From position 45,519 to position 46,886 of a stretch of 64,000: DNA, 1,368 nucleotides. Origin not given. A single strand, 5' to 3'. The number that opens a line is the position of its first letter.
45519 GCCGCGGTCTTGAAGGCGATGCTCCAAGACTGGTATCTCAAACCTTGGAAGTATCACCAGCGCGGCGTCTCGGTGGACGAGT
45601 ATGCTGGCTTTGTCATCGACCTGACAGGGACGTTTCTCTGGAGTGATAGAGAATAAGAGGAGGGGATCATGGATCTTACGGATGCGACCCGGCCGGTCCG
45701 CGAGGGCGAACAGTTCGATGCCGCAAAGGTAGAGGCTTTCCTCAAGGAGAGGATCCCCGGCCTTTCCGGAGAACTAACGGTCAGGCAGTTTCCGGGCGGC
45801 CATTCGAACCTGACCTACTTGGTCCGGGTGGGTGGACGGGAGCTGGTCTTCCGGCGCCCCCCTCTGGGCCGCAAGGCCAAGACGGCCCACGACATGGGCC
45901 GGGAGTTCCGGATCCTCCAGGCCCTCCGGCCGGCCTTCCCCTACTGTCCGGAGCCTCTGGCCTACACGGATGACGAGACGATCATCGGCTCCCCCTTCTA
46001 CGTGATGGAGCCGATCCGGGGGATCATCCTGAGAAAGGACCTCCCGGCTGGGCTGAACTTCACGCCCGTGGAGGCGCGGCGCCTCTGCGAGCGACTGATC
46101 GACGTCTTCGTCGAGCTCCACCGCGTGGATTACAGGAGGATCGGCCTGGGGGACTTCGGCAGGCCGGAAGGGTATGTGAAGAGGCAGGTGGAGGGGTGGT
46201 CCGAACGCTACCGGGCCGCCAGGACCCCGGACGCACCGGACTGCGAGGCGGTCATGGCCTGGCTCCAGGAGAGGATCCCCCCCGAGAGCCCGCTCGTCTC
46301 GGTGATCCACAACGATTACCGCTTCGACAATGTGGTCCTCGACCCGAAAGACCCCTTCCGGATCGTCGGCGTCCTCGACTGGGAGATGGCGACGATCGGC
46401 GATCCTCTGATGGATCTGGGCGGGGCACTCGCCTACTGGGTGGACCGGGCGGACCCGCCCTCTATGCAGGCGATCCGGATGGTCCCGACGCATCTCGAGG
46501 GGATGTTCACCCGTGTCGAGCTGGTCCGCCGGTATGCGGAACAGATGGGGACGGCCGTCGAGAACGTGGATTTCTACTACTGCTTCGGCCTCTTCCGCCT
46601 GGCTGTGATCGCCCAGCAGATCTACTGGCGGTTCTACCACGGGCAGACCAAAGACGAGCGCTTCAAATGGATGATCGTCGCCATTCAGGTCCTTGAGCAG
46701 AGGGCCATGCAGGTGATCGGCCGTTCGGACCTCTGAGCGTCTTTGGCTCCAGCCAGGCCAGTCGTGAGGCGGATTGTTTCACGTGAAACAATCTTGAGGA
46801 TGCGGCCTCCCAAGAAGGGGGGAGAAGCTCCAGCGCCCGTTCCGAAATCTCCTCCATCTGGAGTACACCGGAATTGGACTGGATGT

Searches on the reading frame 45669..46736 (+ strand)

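Call 73: search_protein_families(library=pfam, proteins=[window:45669-46736:+], max_evalue=0.001)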
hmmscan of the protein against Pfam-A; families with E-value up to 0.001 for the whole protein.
window:45669-46736:+ (355 aa): 1 family
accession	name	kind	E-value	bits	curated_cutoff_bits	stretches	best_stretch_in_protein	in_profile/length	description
PF01636.29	APH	-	5e-54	184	23.2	1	37-264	1-220/239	Phosphotransferase enzyme family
